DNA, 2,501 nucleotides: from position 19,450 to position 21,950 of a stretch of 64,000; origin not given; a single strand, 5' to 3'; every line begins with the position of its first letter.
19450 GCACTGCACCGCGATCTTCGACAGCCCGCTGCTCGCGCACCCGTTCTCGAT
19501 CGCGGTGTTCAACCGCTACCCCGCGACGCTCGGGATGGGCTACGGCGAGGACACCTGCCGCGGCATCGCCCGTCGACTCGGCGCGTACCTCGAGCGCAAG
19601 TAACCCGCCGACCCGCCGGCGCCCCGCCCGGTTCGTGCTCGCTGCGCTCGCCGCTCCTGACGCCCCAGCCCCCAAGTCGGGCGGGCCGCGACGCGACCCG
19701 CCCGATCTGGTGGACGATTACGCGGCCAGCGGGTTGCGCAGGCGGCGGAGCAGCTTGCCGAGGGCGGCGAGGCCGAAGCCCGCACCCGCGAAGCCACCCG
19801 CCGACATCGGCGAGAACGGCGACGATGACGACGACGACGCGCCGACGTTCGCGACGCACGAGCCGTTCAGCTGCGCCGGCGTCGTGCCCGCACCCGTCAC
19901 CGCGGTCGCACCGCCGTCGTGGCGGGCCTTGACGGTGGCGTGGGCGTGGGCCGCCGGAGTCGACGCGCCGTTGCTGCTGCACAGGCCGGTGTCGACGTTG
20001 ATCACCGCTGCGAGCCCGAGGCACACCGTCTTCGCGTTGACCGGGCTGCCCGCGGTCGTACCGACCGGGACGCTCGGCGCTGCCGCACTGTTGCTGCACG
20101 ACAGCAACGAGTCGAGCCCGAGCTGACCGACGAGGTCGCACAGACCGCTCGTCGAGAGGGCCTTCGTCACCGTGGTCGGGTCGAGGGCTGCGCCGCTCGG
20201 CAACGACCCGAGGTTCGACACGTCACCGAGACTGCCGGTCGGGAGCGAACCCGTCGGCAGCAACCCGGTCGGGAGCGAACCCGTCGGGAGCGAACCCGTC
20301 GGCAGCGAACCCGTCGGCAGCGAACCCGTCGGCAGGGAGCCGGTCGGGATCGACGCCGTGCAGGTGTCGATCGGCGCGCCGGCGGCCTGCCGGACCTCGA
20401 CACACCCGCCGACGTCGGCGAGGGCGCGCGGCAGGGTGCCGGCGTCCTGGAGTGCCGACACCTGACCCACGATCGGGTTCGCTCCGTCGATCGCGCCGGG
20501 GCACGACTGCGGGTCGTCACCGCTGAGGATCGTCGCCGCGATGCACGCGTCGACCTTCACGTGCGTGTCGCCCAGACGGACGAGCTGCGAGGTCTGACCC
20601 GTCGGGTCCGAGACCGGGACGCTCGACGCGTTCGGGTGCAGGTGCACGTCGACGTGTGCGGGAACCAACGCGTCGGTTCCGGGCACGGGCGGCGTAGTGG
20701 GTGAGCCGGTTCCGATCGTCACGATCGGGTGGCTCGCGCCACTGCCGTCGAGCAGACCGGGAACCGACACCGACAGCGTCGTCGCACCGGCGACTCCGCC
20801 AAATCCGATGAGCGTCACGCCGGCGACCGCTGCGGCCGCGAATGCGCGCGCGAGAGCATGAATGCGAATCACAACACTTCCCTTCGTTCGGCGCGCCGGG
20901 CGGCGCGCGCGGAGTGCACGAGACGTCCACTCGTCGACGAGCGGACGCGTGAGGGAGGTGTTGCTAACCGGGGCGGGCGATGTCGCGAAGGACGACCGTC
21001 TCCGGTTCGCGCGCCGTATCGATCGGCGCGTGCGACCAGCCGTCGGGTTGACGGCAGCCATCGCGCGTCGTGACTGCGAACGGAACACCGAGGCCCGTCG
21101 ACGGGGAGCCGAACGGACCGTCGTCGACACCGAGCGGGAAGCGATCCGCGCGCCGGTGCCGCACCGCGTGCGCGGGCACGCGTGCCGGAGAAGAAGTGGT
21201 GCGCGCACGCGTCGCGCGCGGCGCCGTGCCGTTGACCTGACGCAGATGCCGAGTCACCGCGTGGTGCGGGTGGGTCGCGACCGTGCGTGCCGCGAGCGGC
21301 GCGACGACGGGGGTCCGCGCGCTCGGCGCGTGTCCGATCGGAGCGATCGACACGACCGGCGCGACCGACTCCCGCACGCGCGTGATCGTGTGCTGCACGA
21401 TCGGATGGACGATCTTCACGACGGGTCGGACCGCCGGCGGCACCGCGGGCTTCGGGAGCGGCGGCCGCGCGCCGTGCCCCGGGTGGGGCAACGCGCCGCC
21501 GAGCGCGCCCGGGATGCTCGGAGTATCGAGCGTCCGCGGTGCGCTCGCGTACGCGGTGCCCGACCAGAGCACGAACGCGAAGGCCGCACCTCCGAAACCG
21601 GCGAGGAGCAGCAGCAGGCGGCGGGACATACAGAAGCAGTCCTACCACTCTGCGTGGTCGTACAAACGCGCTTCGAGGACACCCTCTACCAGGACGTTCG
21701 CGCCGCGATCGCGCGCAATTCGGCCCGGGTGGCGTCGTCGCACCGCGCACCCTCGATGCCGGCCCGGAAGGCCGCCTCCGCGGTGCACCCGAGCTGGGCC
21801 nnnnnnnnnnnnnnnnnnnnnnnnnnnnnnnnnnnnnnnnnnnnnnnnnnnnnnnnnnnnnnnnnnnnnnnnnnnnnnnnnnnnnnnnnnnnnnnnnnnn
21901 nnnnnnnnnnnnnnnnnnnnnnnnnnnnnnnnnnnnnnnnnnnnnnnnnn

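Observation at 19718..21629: Secreted protein with four C-x13-C loops, eight PTGSL pentapeptides and a sorting-signal-like tail, paired with a second secreted orphan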

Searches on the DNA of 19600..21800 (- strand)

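Call 60: search_rna_families(source=window, start=19600, end=21800, threshold=evalue, max_evalue=10)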
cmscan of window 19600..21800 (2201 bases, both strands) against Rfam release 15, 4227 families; matches with E-value up to 10: 12.
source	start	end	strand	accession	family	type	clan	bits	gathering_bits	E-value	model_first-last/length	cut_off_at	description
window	21472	21574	-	RF03891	mir-2545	Gene; miRNA;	-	20.6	94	1.3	1-118/118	no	mir-2545 microRNA precursor family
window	19824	19887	-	RF01059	mir-598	Gene; miRNA;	-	20.5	69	0.51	1-80/80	no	mir-598 microRNA precursor family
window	21519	21623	-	RF03018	RT-15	Gene; sRNA;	-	17.9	82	0.21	1-192/192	no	RT-15 RNA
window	20592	20617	+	RF01082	SBWMV1_UPD-PKh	Cis-reg;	-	17.2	32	6.4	1-25/25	no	Pseudoknot of upstream pseudoknot domain (UPD) of the 3'UTR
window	21314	21435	-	RF02868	ncS037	Gene; sRNA;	-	16.8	112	8.9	1-152/152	no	Burkholderia sRNA 37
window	20804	20928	-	RF02832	Scr5676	Gene; sRNA;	-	16.6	56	4.9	1-130/130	no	Streptomyces RNA 5676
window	20584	20616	-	RF01333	CRISPR-DR20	Gene; CRISPR;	-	16.6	42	5.9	1-36/36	no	CRISPR RNA direct repeat element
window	21350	21391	-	RF00803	mir-425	Gene; miRNA;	-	16.4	60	4.4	17-69/85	no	mir-425 microRNA precursor family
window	21518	21595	+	RF00375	HIV_PBS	Cis-reg;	-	16.3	61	8.8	1-99/99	no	HIV primer binding site (PBS)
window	19652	19721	-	RF02556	snaR-A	Gene; sRNA;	-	15.7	98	7.5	1-115/115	no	snaR-A sRNA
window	21112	21168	-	RF02675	Ysr141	Gene; sRNA;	-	13.8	196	0.85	1-255/255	no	Yersinia sRNA 141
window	19849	19891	+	RF02867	ncS011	Gene; sRNA;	-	11.9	48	5.3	103-144/207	no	Burkholderia sRNA 11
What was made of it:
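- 20870..20966 (-): Intercistronic three-way-junction RNA, running from B's stop codon to A's start codon. No Rfam family matches (call 60).
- On Any Rfam RNA family: The best overlap with the spacer is Scr5676, at 16.6 bits against 56 and E 4.9 (call 60).
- Tried and rejected: Rfam returned only noise (call 60).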

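Call 72: build_rna_model(alignment_id=A10, structure=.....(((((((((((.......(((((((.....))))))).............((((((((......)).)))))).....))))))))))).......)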
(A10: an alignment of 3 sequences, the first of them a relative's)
Model R1 built from alignment A10 (3 sequences, 101 columns); structure: as given.
model positions 99; base pairs 26; branch points 1; effective number of sequences 1.18; information 0.59 bits per position. Calibrated on 0.2 Mb of random sequence (short: E-values are rough).
structure used (alignment columns):
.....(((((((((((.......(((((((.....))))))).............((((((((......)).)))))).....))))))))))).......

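Call 73: search_with_rna_model(model_id=R1, sources=[window, L001, L002, L003, L004, L005, L006, L007, L008, L009, L010, L011, L012], max_evalue=10, make_alignment=true, show_alignments=3)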
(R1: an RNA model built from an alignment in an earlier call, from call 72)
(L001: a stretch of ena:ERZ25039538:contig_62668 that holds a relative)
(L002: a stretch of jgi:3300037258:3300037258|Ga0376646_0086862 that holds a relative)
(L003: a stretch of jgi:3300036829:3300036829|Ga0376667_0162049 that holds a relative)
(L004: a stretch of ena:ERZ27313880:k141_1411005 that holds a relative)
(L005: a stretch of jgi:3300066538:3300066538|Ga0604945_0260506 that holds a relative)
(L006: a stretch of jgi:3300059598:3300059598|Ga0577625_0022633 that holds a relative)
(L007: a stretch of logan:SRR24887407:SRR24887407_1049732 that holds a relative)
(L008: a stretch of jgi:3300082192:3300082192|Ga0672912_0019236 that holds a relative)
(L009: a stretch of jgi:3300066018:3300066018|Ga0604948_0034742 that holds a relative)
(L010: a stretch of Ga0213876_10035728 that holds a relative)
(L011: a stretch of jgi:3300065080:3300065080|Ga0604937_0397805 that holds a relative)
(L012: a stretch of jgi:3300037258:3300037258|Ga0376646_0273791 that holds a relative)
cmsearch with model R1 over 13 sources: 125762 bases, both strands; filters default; matches with E-value up to 10: 19.
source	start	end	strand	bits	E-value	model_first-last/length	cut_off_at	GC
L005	470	568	+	116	8.2e-30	1-99/99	no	0.66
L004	1160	1256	+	110.6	2.6e-28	1-99/99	no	0.65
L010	1189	1285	+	110.6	2.6e-28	1-99/99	no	0.65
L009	3379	3477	+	91.2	6.9e-23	1-99/99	no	0.63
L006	5030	5126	+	41.9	4.4e-09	1-99/99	no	0.58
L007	190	296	+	34.3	5.9e-07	1-99/99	no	0.6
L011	708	804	+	27.7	4.2e-05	1-99/99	no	0.56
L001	9903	10003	+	26.5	8.8e-05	1-99/99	no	0.67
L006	5029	5126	-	23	0.00084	1-99/99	no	0.58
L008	871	959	+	21.3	0.0026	1-99/99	no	0.67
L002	1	73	+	20.6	0.004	25-99/99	5'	0.71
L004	1158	1254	-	20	0.0058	1-99/99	no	0.66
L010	1187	1283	-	20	0.0058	1-99/99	no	0.66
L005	468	566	-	19.7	0.007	1-99/99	no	0.66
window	20866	20967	-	18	0.022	1-99/99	no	0.67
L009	3377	3475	-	14.4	0.22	1-99/99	no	0.63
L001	15781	15874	+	12.6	0.7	1-99/99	no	0.72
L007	495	589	+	10.5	2.6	1-99/99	no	0.71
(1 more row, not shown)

Alignment A11: 19 matches aligned to the model, 148 columns, each read 5' to 3' on its own strand. Consensus structure (alignment columns), stored with it:
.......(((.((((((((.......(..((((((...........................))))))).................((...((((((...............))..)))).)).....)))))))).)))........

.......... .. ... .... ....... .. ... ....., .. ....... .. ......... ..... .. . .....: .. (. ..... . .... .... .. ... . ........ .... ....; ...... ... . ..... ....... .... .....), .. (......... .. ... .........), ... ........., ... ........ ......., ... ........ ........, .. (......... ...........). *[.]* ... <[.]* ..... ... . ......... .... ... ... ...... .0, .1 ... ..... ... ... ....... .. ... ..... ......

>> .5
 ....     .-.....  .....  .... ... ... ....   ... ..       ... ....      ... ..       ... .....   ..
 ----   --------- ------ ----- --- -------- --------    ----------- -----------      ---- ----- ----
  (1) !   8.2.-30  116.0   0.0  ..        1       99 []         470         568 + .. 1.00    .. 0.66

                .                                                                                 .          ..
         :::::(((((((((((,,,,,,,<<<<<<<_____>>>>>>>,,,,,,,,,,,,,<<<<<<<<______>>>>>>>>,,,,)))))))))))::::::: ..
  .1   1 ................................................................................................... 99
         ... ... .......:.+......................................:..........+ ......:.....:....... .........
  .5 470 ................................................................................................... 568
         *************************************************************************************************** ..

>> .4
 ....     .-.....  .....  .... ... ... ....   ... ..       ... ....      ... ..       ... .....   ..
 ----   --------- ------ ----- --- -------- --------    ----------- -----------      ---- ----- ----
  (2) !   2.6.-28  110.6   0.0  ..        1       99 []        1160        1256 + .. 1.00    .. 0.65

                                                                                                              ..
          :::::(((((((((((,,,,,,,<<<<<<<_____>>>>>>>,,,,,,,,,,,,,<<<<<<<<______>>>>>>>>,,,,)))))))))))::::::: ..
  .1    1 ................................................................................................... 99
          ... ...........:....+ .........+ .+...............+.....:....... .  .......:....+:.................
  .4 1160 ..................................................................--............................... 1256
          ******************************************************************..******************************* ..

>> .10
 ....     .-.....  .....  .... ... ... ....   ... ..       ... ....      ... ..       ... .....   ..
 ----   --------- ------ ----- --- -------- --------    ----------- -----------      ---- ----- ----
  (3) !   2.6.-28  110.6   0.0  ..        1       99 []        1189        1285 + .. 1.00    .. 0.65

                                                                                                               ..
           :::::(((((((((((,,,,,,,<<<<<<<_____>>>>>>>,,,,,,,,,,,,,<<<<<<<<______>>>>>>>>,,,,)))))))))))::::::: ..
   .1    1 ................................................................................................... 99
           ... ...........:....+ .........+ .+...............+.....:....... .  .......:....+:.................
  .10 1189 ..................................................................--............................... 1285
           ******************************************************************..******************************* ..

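Call 84: search_with_rna_model(model_id=R1, sources=[window, L001, L002, L003, L004, L005, L006, L007, L008, L009, L011, L012], max_evalue=0.0002, make_alignment=true)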
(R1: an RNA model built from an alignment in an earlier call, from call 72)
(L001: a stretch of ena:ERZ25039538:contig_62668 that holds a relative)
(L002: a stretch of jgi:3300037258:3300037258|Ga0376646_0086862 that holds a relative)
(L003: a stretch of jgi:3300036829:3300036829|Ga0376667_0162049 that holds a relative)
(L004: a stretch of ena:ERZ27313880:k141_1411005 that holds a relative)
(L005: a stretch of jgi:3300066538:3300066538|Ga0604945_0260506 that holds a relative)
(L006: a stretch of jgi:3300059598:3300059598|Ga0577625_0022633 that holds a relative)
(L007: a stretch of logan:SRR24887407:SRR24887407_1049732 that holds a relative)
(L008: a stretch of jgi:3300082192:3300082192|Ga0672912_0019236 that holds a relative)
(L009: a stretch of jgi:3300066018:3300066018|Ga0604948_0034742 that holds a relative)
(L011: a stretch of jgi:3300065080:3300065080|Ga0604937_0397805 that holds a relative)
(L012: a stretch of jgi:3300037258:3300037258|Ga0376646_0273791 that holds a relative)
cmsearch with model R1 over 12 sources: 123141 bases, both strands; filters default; matches with E-value up to 0.0002: 7.
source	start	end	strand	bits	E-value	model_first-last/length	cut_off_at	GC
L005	470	568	+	116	8e-30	1-99/99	no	0.66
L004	1160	1256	+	110.6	2.6e-28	1-99/99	no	0.65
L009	3379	3477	+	91.2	6.7e-23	1-99/99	no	0.63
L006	5030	5126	+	41.9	4.3e-09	1-99/99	no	0.58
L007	190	296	+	34.3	5.8e-07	1-99/99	no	0.6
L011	708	804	+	27.7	4.1e-05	1-99/99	no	0.56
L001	9903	10003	+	26.5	8.6e-05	1-99/99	no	0.67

Alignment A13: 7 matches aligned to the model, 137 columns, each read 5' to 3' on its own strand. Consensus structure (alignment columns), stored with it:
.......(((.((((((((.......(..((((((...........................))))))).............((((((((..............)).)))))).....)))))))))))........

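Call 85: build_rna_model(alignment_id=A13)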
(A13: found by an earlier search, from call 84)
Model R2 built from alignment A13 (7 sequences, 137 columns); structure: stored with the alignment.
model positions 97; base pairs 26; branch points 1; effective number of sequences 2.16; information 0.59 bits per position. Calibrated on 0.2 Mb of random sequence (short: E-values are rough).
structure used (alignment columns):
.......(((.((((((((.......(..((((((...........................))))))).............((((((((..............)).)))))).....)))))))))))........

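Call 87: search_with_rna_model(model_id=R2, sources=[window, L001, L002, L003, L004, L005, L006, L007, L008, L009, L011, L012], max_evalue=1, make_alignment=false)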
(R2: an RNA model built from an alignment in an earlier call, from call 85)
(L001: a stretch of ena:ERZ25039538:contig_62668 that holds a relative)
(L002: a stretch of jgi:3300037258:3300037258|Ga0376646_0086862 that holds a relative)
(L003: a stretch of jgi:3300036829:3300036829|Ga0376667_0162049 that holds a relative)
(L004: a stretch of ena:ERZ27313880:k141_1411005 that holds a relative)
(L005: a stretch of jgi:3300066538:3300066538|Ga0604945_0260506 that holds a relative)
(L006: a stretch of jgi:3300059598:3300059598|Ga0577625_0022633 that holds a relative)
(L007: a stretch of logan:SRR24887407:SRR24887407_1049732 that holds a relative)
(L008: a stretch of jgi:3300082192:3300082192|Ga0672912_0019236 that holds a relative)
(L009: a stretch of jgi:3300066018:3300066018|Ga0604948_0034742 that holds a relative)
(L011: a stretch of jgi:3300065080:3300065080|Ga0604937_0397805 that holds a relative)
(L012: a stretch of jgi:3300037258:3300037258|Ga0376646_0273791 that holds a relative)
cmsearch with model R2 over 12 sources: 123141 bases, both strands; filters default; matches with E-value up to 1: 13.
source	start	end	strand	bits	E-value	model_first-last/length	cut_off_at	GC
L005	470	568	+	94.3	3.1e-25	1-97/97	no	0.66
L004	1160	1256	+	87.1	4.2e-23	1-97/97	no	0.65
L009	3379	3477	+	79.5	8e-21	1-97/97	no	0.63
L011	708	804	+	66.2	7e-17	1-97/97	no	0.56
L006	5030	5126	+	63.2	5.5e-16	1-97/97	no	0.58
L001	9903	10003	+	59.2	8.3e-15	1-97/97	no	0.67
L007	190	296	+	56.8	4.2e-14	1-97/97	no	0.6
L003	979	1076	+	33.2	4.5e-07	1-97/97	no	0.7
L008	871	959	+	31.4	1.5e-06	1-97/97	no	0.67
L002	1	73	+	29.7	4.7e-06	25-97/97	5'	0.71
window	20870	20966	-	29.4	5.8e-06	1-97/97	no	0.69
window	16153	16177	-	14.5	0.16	51-75/97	no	0.72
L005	476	560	-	14.3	0.18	7-89/97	no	0.68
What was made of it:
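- Nothing else scores below 0.1 in 123 kb (call 87).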
